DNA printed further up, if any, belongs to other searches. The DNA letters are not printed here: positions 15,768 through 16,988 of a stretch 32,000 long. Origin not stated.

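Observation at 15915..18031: Translationally coupled DUF3644-like plus SIR2-like gene pair: candidate two-gene NAD+-depletion defence system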

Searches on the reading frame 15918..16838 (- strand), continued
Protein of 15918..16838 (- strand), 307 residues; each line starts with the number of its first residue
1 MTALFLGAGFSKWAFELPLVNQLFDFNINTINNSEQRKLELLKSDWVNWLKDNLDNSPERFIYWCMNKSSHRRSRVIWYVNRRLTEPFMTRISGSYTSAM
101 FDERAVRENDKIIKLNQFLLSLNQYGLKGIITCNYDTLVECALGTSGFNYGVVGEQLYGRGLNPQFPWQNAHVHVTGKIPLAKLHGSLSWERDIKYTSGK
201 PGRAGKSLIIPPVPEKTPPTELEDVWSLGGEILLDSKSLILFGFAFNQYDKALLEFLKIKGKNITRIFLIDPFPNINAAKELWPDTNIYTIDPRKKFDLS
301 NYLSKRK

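Call 56: fold_search(model_id=the predicted structure, library=pdb)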
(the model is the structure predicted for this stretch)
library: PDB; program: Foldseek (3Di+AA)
matches with E <= 10: 773; with E <= 0.001: 21
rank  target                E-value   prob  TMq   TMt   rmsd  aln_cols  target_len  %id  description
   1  8wld_R                1.4e-06  1.00  0.49  0.45  10.2       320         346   18  Cryo-EM structure of SIR2/HerA antiphage complex (released 2024-09-11)
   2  8uae_F                5.2e-06  1.00  0.56  0.47   9.1       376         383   17  E. coli Sir2_HerA complex (12:6) with ATPgamaS (released 2023-12-27)
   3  8w9l_A                1.1e-05  1.00  0.54  0.47   8.3       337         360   16  Cryo-EM structure of PsSIR2 (released 2024-09-11)
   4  8wld_E                1.3e-05  1.00  0.52  0.47   8.9       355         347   17  Cryo-EM structure of SIR2/HerA antiphage complex (released 2024-09-11)
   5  6lhx_A                2.5e-05  1.00  0.42  0.30   8.3       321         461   13  Crystal structure of ThsA (released 2020-06-24)
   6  8wld_P                2.7e-05  1.00  0.54  0.49   8.4       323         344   18  Cryo-EM structure of SIR2/HerA antiphage complex (released 2024-09-11)
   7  8suw_F                2.9e-05  1.00  0.52  0.42   9.1       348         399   19  E. coli SIR2-HerA complex (dodecamer SIR2 bound 4 protomers of HerA) (released 2024-03-27)
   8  9jap_A                1.9e-04  1.00  0.48  0.20   7.9       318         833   13  Helical structure of EfAvs5(SIR2-STAND) (released 2025-03-19)
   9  3u31_A                4.1e-04  1.00  0.42  0.47   9.1       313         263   14  Plasmodium falciparum Sir2A preferentially hydrolyzes medium and long chain fatty acyl lysine (released 2011-11-09)
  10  1s7g_D                4.1e-04  1.00  0.34  0.42   9.5       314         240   13  Structural Basis for the Mechanism and Regulation of Sir2 Enzymes (released 2004-03-23)
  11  3pdh_A                4.7e-04  1.00  0.40  0.49   7.7       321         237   12  Structure of Sir2Tm bound to a propionylated peptide (released 2011-01-19)
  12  1ici_B                4.7e-04  1.00  0.40  0.48   8.2       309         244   16  CRYSTAL STRUCTURE OF A SIR2 HOMOLOG-NAD COMPLEX (released 2001-05-02)
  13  1s7g_A                5.0e-04  1.00  0.36  0.43   9.4       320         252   13  Structural Basis for the Mechanism and Regulation of Sir2 Enzymes (released 2004-03-23)
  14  1m2j                  6.3e-04  1.00  0.36  0.43  10.5       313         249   15  Sir2 homologue H80N mutant-ADP ribose complex (released 2003-04-08)
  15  4bv2_B                6.7e-04  1.00  0.38  0.48   8.2       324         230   12  CRYSTAL STRUCTURE OF SIR2 IN COMPLEX WITH THE INHIBITOR EX-527, 2'-O-ACETYL-ADP-RIBOSE AND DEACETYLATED P53-PEPTIDE (released 2013-07-17)
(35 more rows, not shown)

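Call 60: search_protein_families(library=padloc, alignment_id=A3, max_evalue=0.00001)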
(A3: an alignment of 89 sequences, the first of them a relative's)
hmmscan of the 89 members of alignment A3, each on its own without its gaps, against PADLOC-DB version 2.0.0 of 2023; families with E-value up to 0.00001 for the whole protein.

A. member 1, L001:5350-5859:+ (170 aa): 0 families

B. families by the number of members that match (of 89 scanned): 98 families (the first 25 are shown)
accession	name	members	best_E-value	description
PDLC04134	mad2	3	1.4e-23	mads_2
PDLC02398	Aga_REase-PNTD1-PNTD2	3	3.8e-20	Class I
PDLC03379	MTase_II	2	8e-38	Type II methyltransferase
PDLC03371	MTase_II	2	3.7e-36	Type II methyltransferase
PDLC04990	PDC-S31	2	6.2e-32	-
PDLC03339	MTase_II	2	1.7e-28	Type II methyltransferase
PDLC03299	MTase_II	2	2.5e-25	Type II methyltransferase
PDLC04994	PDC-S31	2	5.1e-25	-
PDLC03265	MTase_II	2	2.5e-24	Type II methyltransferase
PDLC03216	MTase_II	2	1.1e-22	Type II methyltransferase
PDLC03228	MTase_II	2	1.4e-22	Type II methyltransferase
PDLC04991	PDC-S31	2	6.5e-22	-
PDLC03353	MTase_II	2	8e-21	Type II methyltransferase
PDLC03387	MTase_II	2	2.8e-20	Type II methyltransferase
PDLC03354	MTase_II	2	4e-20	Type II methyltransferase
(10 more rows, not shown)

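Call 61: search_protein_families(library=pfam, alignment_id=A3, max_evalue=0.00001)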
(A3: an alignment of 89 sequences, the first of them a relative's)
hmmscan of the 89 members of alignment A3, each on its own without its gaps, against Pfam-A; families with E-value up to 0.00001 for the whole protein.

A. member 1, L001:5350-5859:+ (170 aa): 1 family
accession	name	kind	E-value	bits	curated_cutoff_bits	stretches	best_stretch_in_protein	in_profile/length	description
PF14485.11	DUF4431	-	7.7e-10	38.9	24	1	122-167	3-48/48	Domain of unknown function (DUF4431)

B. families by the number of members that match (of 89 scanned): 89 families (the first 25 are shown)
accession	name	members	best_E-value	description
PF14280.11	DUF4365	3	1.7e-23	Domain of unknown function (DUF4365)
PF01555.25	N6_N4_Mtase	2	6.6e-39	DNA methylase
PF01934.22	HepT-like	2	1.4e-28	Ribonuclease HepT-like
PF11185.13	DUF2971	2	5.9e-11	Protein of unknown function (DUF2971)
PF01039.27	Carboxyl_trans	1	9.4e-198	Carboxyl transferase domain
PF00939.25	Na_sulph_symp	1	1.6e-146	Sodium:sulfate symporter transmembrane region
PF00120.29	Gln-synt_C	1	5.8e-121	Glutamine synthetase, catalytic domain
PF00118.29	Cpn60_TCP1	1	2.3e-80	TCP-1/cpn60 chaperonin family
PF02618.21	YceG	1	3.9e-74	YceG-like family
PF00378.25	ECH_1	1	8.8e-66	Enoyl-CoA hydratase/isomerase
PF08713.17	DNA_alkylation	1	2.3e-65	DNA alkylation repair enzyme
PF22518.2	DUF6997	1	4.6e-58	Domain of unknown function (DUF6997)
PF09826.15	Beta_propel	1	1.4e-54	Beta propeller domain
PF01380.27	SIS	1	1.6e-52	SIS domain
PF01882.25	DUF58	1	1.7e-50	Protein of unknown function DUF58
PF12358.13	DUF3644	1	7.9e-50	Domain of unknown function (DUF3644)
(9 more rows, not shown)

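Call 65: search_protein_representatives(alignment_id=A1)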
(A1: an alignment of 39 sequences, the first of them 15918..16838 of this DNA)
Query: 39 sequences, 308 profile positions. Proteins with E-value up to 0.001 (for the whole library): 3601; up to 1e-10: 407; up to 1e-30: 109. The best 150 are listed.
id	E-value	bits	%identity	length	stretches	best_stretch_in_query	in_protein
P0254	6.4e-118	409.7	-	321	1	2-306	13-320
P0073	4.3e-115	400.4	-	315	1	2-306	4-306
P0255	1.2e-113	395.7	-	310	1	1-306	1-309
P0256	9.0e-106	369.8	-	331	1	2-307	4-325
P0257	3.9e-105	367.7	-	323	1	2-295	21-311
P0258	1.0e-104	366.4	-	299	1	2-292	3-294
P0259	5.7e-104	363.9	-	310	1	1-297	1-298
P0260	2.5e-101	355.2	-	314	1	2-306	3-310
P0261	2.1e-100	352.2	-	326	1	2-306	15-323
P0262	3.7e-99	348.1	-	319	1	1-306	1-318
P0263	3.3e-98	345.0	-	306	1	1-295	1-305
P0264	3.4e-98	344.9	-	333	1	2-297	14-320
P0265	5.3e-98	344.3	-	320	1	2-305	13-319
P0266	1.8e-97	342.5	-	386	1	2-306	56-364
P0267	3.0e-96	338.6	-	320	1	2-304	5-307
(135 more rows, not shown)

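Call 79: search_protein_families(library=phrogs, proteins=[window:15918-16838:-], max_evalue=0.01)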
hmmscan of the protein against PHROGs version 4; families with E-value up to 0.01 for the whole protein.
window:15918-16838:- (307 aa): 0 families
